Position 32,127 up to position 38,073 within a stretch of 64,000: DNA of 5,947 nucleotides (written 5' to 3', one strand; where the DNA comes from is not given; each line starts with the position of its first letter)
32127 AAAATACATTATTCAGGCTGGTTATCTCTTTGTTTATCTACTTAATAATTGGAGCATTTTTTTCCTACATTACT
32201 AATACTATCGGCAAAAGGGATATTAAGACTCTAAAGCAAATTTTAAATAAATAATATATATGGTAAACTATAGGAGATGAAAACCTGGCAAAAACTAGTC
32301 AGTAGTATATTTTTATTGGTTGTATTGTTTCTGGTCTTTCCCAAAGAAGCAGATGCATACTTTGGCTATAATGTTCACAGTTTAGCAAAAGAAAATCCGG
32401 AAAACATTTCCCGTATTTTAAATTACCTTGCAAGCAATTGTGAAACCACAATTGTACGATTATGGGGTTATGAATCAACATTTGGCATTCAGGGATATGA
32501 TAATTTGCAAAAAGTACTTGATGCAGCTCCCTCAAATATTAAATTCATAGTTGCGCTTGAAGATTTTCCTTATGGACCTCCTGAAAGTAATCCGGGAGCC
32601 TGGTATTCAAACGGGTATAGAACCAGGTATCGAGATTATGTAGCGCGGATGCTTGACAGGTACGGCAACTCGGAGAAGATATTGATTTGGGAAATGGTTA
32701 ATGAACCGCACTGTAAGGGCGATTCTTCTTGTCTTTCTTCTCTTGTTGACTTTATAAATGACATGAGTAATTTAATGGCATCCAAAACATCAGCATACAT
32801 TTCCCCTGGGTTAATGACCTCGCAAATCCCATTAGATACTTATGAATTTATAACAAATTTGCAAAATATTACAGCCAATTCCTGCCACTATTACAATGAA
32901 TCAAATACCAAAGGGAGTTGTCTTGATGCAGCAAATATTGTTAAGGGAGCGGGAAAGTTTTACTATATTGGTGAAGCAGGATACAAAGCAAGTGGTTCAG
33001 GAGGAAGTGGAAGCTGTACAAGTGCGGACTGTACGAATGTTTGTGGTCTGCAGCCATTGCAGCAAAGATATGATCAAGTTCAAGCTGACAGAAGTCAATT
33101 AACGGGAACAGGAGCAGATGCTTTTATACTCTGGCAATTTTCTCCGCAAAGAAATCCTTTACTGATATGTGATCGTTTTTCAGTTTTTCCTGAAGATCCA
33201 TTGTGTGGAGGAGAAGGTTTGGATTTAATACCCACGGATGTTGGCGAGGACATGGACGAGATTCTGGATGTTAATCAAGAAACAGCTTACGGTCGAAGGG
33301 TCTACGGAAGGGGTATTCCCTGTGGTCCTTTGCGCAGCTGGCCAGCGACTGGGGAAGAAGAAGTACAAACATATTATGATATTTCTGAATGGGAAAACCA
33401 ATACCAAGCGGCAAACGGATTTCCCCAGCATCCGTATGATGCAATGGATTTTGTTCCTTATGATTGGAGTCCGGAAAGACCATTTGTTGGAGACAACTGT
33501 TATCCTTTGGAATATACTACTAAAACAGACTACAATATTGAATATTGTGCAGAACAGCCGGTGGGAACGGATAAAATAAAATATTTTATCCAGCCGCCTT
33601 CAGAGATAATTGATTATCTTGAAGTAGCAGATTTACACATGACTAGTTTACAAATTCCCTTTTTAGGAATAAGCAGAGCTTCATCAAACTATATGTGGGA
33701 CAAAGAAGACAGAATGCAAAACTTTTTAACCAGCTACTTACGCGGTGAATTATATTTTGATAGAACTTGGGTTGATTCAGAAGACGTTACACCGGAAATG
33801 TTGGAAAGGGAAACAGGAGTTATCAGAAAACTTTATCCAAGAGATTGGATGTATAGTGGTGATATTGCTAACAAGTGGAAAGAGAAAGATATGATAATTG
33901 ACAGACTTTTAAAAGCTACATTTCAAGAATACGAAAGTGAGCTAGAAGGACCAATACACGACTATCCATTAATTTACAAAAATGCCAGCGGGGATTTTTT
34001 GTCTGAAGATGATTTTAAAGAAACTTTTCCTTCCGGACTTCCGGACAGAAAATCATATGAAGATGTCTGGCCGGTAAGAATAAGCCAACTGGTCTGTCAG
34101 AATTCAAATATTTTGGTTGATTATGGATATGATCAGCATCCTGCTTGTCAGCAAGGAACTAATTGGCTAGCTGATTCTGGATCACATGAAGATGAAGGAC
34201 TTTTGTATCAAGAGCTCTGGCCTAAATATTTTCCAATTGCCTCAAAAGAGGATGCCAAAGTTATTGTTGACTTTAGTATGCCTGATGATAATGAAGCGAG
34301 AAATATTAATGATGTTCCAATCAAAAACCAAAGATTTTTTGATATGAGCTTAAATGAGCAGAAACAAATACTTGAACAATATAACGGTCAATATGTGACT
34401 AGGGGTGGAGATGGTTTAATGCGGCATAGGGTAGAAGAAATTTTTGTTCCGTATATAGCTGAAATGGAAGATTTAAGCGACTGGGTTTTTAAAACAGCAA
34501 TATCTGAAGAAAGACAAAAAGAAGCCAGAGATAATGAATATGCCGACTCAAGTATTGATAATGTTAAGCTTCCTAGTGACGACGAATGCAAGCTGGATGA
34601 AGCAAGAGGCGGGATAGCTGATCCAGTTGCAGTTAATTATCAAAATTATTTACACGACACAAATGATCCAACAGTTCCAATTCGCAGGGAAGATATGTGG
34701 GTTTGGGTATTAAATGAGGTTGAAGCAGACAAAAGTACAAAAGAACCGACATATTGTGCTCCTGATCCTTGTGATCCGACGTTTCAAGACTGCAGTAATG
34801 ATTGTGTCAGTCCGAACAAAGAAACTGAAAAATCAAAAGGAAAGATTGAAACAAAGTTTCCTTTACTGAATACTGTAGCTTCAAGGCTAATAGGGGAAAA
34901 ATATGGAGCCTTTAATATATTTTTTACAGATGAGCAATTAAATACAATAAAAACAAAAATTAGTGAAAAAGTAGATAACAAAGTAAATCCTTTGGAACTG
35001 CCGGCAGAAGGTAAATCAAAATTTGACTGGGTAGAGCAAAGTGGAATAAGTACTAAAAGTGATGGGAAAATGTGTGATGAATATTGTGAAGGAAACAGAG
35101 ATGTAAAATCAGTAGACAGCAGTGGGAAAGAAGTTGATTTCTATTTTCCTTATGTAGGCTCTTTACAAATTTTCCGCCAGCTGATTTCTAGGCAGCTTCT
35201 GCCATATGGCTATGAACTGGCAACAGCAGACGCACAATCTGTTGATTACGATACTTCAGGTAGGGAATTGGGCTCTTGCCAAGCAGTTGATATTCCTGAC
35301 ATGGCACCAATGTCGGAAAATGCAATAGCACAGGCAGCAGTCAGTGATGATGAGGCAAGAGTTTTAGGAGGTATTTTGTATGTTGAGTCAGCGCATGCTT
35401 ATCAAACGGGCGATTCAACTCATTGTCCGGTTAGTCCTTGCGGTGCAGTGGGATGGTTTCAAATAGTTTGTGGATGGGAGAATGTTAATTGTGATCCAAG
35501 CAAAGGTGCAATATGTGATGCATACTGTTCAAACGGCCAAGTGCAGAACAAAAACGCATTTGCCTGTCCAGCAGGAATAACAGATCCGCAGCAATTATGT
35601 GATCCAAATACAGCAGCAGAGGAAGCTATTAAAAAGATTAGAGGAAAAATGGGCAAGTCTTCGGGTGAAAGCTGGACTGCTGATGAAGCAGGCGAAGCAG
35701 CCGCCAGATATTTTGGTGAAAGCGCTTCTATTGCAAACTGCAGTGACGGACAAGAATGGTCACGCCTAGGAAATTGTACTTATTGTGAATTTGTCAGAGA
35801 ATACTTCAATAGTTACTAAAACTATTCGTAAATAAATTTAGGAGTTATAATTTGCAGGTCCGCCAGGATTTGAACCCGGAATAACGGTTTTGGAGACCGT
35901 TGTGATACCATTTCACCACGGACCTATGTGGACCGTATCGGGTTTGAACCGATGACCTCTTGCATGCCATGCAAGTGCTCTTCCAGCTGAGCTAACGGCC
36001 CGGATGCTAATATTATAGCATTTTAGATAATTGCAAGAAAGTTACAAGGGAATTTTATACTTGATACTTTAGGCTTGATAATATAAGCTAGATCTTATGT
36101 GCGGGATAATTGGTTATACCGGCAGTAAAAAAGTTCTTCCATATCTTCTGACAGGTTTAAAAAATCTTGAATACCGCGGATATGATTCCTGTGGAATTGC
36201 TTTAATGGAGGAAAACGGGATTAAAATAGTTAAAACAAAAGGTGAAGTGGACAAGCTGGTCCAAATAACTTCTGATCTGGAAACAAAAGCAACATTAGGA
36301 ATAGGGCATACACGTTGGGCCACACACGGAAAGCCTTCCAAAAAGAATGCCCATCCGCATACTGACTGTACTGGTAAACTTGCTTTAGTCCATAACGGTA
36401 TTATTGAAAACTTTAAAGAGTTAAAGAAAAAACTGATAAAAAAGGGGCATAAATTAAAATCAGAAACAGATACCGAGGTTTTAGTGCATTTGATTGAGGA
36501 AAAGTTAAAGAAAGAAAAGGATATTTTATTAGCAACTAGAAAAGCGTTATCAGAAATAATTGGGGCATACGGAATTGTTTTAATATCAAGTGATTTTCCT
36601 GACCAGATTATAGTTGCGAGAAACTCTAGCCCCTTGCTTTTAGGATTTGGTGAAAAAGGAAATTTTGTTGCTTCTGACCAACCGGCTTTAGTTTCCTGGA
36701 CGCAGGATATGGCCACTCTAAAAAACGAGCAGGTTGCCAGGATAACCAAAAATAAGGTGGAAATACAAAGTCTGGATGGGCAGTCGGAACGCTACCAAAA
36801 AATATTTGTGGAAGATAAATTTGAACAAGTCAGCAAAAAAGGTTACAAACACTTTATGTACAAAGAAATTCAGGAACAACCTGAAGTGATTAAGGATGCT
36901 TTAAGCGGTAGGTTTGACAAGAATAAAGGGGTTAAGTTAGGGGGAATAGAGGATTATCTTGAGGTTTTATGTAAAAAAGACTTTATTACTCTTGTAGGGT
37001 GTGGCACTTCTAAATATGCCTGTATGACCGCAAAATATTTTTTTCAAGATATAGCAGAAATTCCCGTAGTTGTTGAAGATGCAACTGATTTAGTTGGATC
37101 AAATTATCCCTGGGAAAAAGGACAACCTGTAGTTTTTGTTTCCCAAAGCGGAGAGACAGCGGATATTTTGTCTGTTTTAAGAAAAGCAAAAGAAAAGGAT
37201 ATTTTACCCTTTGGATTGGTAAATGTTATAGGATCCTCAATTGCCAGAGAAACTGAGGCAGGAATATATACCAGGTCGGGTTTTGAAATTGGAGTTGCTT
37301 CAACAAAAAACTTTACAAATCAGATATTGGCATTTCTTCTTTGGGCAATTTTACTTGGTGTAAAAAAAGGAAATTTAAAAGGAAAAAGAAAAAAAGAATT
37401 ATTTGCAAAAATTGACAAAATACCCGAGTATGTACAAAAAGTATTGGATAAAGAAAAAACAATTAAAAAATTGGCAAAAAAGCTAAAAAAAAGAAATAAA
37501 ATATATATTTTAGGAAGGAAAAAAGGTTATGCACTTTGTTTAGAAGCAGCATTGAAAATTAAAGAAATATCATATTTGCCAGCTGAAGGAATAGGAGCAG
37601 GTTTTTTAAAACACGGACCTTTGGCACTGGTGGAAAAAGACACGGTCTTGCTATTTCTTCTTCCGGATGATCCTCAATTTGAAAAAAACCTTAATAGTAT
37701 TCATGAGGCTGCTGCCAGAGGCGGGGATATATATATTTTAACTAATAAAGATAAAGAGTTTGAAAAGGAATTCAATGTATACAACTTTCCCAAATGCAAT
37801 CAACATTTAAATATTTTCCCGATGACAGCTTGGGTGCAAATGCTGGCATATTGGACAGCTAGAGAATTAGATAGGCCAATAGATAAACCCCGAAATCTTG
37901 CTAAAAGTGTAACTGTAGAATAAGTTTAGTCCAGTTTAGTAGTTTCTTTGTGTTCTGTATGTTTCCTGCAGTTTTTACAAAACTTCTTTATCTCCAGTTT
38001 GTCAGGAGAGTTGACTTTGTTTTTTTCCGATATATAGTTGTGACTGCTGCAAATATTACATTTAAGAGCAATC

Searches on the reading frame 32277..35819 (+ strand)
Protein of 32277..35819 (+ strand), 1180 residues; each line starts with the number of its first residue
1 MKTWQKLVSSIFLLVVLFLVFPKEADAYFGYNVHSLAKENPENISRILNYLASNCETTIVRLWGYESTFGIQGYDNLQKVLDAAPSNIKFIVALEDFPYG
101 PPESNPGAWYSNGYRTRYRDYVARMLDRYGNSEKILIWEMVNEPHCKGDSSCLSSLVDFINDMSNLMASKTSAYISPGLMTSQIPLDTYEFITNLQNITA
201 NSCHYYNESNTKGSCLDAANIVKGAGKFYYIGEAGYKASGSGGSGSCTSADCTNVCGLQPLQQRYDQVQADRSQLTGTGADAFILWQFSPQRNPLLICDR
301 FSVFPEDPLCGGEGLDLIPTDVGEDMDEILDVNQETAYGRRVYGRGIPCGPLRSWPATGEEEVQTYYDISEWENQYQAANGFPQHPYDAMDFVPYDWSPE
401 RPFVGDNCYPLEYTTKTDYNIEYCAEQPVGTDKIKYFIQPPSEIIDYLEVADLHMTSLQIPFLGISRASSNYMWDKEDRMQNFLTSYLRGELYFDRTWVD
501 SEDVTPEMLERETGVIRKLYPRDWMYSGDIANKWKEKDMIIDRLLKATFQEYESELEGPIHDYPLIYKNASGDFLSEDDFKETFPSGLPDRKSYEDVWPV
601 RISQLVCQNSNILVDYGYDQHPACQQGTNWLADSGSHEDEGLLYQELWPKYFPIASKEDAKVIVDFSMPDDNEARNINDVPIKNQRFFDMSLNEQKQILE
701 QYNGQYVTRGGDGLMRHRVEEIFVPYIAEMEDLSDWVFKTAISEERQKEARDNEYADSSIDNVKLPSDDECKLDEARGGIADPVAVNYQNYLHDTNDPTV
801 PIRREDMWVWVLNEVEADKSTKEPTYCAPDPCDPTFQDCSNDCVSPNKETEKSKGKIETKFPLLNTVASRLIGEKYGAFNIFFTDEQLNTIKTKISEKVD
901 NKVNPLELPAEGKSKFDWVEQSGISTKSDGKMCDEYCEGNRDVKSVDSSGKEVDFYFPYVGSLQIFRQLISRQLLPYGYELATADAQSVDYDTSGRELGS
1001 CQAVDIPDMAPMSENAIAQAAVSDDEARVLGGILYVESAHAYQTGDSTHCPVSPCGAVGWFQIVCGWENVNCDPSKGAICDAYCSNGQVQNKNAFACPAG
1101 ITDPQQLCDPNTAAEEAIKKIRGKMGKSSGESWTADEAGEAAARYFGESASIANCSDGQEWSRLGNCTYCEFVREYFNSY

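Call 3: search_protein_families(library=pfam, proteins=[window:32277-35819:+], max_evalue=1)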
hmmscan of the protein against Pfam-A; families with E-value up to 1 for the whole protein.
window:32277-35819:+ (1180 aa): 2 families
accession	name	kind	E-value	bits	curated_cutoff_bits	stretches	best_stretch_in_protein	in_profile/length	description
PF00150.24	Cellulase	-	5.9e-05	23.1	23.5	1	110-237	95-239/272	Cellulase (glycosyl hydrolase family 5)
PF02449.21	Glyco_hydro_42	-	0.017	14.9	21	1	111-153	105-146/376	Beta-galactosidase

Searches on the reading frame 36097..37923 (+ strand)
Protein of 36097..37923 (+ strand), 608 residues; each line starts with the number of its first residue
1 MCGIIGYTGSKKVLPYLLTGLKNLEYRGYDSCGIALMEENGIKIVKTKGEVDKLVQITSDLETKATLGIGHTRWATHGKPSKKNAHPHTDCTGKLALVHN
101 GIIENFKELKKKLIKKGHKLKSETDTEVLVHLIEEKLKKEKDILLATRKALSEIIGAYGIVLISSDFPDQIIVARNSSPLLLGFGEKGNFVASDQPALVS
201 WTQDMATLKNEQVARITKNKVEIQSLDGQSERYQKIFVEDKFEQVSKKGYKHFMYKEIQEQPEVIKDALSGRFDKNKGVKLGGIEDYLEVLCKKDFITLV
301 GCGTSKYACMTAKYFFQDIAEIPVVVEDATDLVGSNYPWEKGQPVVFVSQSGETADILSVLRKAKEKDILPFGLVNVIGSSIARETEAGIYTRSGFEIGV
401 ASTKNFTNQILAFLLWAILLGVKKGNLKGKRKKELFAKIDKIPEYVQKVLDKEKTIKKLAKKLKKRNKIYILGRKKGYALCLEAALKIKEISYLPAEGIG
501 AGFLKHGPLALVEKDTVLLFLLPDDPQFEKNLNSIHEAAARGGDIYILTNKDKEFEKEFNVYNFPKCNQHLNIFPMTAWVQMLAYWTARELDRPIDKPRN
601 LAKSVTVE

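Call 3: search_protein_families(library=pfam, proteins=[window:36097-37923:+], max_evalue=1)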
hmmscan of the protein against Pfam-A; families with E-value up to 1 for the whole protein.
window:36097-37923:+ (608 aa): 5 families
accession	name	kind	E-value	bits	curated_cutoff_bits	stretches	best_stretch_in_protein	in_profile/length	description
PF01380.27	SIS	-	1.7e-42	144.7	25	2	293-417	4-129/131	SIS domain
PF13522.11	GATase_6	-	4.1e-20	72.6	27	1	63-191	8-127/130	Glutamine amidotransferase domain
PF13537.11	GATase_7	-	1.6e-14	54.4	25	1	80-199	8-122/123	Glutamine amidotransferase domain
PF13230.11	GATase_4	-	2.4e-05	23.8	23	1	29-152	33-156/272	Glutamine amidotransferases class-II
PF10079.15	Rossmann-like_BshC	-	0.1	12.4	27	1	107-169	176-238/380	Bacillithiol biosynthesis BshC, N-terminal Rossmann-like domain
